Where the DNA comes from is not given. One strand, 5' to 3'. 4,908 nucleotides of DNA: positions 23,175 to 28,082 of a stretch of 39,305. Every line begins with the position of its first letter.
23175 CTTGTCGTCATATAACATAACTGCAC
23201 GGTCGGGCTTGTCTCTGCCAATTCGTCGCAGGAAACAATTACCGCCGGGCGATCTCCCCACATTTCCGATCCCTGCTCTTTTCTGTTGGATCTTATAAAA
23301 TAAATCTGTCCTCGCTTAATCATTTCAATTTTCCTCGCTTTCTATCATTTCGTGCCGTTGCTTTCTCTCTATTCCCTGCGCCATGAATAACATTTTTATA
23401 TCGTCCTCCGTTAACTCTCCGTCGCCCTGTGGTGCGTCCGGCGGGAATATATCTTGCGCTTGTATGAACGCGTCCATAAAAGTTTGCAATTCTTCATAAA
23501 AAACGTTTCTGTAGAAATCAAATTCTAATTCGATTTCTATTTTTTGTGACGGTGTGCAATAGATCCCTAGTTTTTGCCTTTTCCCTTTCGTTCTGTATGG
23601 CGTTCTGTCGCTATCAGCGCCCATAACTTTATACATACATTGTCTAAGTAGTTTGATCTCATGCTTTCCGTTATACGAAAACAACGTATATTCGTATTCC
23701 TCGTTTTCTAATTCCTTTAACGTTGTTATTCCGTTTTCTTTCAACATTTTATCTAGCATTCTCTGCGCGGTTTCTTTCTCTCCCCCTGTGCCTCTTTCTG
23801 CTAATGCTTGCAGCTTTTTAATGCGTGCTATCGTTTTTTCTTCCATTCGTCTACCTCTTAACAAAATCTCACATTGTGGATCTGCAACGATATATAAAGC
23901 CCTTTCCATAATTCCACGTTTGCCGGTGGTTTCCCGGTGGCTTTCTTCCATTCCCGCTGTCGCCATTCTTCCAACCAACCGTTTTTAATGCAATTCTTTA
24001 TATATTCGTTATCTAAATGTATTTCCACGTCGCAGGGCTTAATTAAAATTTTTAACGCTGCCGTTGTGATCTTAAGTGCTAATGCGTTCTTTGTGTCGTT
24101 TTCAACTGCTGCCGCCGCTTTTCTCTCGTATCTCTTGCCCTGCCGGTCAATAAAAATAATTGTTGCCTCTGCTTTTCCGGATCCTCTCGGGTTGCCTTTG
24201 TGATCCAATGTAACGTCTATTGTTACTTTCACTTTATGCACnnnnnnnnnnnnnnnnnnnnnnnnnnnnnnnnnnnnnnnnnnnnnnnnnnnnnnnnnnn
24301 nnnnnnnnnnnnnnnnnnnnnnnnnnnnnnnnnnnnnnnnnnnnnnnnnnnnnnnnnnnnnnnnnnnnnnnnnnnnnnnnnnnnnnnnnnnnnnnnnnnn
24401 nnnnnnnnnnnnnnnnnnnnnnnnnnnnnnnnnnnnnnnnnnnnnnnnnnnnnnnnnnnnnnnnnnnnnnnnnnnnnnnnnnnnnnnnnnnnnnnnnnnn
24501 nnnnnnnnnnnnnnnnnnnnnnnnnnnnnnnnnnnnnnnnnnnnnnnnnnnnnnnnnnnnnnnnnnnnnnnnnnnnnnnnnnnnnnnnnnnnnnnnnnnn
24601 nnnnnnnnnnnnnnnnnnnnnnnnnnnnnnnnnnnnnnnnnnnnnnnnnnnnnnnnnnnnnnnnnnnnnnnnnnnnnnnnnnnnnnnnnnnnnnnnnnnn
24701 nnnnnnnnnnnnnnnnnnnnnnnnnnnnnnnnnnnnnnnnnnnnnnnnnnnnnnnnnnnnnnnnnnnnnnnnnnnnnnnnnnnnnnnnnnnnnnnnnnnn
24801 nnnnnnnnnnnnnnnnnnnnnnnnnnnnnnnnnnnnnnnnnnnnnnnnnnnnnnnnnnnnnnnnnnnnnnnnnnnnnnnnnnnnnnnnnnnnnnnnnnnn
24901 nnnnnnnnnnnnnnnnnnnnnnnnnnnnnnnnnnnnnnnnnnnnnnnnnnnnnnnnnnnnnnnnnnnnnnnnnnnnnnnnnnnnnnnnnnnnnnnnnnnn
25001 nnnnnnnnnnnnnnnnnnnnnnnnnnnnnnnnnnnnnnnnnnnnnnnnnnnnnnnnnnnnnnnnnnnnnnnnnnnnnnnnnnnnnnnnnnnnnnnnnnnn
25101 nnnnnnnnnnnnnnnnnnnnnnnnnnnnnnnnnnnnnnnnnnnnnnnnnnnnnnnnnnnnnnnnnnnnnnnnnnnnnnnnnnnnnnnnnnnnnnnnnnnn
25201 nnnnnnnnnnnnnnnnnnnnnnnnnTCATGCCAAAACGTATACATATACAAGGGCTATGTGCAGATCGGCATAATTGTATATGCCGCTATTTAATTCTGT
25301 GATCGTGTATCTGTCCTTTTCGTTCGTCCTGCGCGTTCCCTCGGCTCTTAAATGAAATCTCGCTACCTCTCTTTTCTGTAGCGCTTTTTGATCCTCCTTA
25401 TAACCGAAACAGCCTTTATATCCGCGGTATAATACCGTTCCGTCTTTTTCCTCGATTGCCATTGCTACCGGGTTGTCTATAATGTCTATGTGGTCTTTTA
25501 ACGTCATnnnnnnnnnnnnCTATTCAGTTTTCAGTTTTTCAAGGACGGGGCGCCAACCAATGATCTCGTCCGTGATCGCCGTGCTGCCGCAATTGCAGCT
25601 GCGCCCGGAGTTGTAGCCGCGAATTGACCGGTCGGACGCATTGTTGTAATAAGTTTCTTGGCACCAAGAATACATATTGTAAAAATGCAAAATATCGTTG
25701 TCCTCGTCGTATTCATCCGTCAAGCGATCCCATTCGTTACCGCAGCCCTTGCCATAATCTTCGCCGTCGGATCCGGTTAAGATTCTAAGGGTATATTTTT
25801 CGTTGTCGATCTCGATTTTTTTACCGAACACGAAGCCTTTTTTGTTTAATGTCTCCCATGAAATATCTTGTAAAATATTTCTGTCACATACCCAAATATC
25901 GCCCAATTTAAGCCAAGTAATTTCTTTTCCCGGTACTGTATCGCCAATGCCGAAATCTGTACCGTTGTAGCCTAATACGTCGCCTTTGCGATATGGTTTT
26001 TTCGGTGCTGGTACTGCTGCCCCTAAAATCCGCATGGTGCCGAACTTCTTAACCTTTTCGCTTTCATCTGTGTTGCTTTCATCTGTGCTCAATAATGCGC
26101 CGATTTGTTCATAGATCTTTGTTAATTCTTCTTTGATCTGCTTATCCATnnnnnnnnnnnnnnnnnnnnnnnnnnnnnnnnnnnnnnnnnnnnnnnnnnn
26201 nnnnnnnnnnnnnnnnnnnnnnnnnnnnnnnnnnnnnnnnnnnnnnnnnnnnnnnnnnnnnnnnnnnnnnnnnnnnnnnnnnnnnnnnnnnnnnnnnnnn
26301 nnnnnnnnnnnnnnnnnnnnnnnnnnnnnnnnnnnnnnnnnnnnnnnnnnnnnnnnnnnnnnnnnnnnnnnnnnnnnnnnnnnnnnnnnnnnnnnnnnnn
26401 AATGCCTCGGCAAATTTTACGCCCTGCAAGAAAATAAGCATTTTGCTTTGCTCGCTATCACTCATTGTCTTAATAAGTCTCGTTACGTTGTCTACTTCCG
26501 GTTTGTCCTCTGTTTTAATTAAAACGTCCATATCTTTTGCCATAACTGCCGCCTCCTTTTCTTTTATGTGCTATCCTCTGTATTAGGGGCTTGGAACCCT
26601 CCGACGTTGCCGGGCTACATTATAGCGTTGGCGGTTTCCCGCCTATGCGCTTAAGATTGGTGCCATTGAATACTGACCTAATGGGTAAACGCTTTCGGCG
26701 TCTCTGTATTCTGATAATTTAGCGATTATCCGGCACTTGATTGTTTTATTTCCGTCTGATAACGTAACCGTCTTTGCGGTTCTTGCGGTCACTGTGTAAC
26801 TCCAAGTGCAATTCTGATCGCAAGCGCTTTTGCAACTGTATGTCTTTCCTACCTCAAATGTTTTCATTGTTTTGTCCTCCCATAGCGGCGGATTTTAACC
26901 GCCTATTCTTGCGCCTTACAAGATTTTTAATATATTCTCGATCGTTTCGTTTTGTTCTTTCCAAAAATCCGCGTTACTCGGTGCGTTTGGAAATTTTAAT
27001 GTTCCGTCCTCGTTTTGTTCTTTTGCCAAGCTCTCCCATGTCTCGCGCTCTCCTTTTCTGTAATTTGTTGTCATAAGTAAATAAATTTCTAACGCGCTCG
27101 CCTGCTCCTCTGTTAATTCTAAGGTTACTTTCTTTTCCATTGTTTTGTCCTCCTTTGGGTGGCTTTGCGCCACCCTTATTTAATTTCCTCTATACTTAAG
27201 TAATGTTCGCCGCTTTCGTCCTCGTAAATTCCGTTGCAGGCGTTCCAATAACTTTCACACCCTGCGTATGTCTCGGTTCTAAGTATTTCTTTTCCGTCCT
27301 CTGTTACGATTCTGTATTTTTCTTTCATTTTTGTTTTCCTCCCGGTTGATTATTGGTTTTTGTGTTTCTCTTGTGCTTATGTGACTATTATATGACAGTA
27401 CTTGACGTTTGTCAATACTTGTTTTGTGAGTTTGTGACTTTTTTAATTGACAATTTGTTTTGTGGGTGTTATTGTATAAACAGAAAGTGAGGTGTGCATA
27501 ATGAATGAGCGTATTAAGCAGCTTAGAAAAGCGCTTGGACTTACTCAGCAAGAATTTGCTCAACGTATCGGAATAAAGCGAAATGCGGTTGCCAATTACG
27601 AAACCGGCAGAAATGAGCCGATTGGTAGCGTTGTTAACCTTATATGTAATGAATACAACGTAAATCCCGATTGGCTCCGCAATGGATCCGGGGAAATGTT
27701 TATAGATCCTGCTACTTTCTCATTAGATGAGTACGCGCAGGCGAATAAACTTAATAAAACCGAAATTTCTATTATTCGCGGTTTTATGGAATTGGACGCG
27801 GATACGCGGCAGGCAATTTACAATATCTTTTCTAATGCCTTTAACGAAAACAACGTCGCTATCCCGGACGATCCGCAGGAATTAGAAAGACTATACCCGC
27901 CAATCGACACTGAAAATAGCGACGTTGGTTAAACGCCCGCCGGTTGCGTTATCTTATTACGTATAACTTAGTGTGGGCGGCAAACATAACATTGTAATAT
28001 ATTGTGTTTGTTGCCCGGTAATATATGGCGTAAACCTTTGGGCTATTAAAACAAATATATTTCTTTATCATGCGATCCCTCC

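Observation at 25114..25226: Self-contained antisense sRNA unit (consensus promoter plus terminator) opposite the HUH Rep leader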

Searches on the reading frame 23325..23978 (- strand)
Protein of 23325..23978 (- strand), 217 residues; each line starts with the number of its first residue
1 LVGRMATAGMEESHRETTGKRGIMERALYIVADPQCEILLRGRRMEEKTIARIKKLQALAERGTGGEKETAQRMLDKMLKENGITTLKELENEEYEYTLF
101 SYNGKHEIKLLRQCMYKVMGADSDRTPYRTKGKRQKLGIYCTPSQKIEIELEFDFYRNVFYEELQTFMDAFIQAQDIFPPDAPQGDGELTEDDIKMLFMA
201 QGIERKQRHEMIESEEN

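Call 6: search_protein_families(library=pfam, proteins=[window:23325-23978:-], max_evalue=0.01)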
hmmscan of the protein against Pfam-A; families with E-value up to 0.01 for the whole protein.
window:23325-23978:- (217 aa): 1 family
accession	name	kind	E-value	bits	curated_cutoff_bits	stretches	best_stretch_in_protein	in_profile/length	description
PF10979.13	DUF2786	-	3.1e-05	24.3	23.9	1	48-85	1-39/40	Protein of unknown function (DUF2786)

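Call 66: search_protein_families(library=phrogs, proteins=[window:23325-23978:-], max_evalue=0.001)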
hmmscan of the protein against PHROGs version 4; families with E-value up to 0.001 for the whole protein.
window:23325-23978:- (217 aa): 1 family
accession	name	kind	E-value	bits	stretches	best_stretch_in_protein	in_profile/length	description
phrog_421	-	unknown function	1.1e-09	39.1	1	45-168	5-129/241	unknown function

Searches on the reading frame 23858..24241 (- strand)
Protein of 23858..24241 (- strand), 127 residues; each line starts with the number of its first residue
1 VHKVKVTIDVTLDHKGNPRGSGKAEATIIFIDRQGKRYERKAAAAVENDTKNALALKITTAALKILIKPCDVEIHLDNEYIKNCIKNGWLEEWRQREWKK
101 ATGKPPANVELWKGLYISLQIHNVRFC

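Call 6: search_protein_families(library=pfam, proteins=[window:23858-24241:-], max_evalue=0.01)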
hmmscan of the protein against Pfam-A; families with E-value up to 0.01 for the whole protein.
window:23858-24241:- (127 aa): 1 family
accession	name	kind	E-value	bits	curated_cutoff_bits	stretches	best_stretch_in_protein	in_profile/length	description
PF00075.30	RNase_H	-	1.3e-09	38.8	25.8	1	21-125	16-115/141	RNase H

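Call 66: search_protein_families(library=phrogs, proteins=[window:23858-24241:-], max_evalue=0.001)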
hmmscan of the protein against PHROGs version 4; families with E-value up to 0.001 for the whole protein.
window:23858-24241:- (127 aa): 2 families
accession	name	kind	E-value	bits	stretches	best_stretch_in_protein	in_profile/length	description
phrog_531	-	DNA, RNA and nucleotide metabolism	1e-22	81.8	1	1-126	73-201/285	Rnase H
phrog_3265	-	DNA, RNA and nucleotide metabolism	7.9e-06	26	1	68-116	107-154/496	ribonuclease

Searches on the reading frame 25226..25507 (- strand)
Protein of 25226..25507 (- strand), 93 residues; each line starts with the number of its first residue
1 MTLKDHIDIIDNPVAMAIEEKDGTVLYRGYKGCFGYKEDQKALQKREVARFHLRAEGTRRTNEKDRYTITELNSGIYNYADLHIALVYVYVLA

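Call 6: search_protein_families(library=pfam, proteins=[window:25226-25507:-], max_evalue=0.01)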
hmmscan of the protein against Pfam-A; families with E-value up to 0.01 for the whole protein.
window:25226-25507:- (93 aa): 0 families

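Call 66: search_protein_families(library=phrogs, proteins=[window:25226-25507:-], max_evalue=0.001)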
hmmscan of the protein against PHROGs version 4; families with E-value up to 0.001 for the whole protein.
window:25226-25507:- (93 aa): 0 families

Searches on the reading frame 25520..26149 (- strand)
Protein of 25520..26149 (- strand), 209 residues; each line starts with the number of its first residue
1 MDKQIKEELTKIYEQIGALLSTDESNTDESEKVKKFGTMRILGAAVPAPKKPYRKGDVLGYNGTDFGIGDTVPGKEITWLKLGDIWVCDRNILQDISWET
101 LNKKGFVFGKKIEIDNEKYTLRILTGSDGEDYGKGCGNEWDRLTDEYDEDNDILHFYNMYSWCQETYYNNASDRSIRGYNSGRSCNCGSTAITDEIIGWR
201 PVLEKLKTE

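Call 6: search_protein_families(library=pfam, proteins=[window:25520-26149:-], max_evalue=0.01)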
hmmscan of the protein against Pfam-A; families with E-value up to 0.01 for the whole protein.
window:25520-26149:- (209 aa): 0 families

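Call 66: search_protein_families(library=phrogs, proteins=[window:25520-26149:-], max_evalue=0.001)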
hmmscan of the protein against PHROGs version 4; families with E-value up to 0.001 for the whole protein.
window:25520-26149:- (209 aa): 5 families
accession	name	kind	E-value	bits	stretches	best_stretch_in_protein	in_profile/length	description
phrog_36643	-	unknown function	2.3e-26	93.7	2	144-208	122-186/575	-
phrog_1062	-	unknown function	4.9e-12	46.2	1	85-207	289-447/736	-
phrog_21620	-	head and packaging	5.5e-08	32.9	1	75-182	233-360/616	virion structural protein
phrog_16120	-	head and packaging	1.6e-06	28.4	0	161-206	174-220/511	virion structural protein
phrog_3589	-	head and packaging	0.0006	19.8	0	85-120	221-256/512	virion structural protein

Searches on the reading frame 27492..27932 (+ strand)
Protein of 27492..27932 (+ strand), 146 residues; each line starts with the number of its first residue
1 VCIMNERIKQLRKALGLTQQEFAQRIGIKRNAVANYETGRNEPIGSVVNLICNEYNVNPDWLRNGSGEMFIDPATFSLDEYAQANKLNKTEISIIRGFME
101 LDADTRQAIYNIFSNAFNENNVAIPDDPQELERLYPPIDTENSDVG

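Call 6: search_protein_families(library=pfam, proteins=[window:27492-27932:+], max_evalue=0.01)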
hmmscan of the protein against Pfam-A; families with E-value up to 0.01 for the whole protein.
window:27492-27932:+ (146 aa): 8 families
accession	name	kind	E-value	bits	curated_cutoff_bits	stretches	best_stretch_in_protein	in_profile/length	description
PF01381.28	HTH_3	-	2.1e-15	56.9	23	1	8-62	1-55/55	Helix-turn-helix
PF12844.13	HTH_19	-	6e-13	48.9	30.2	1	5-68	1-64/64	Helix-turn-helix domain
PF13560.12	HTH_31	-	4.3e-10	40.2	27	1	7-60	5-59/64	Helix-turn-helix domain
PF15731.11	MqsA_antitoxin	-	9e-08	32.7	30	1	5-51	71-117/131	Antitoxin component of bacterial toxin-antitoxin system, MqsA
PF13443.12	HTH_26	-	4.6e-05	24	22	1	7-59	1-54/63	Cro/C1-type HTH DNA-binding domain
PF22495.2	HTH_92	-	7.9e-05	22.3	27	1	9-43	1-35/45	RsaL-like HTH domain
PF17762.8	HTH_ParB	-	0.00039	21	22.6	1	8-36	12-40/102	ParB HTH domain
PF07022.19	Phage_CI_repr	-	0.002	18.9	22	1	7-70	2-65/65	Bacteriophage CI repressor helix-turn-helix domain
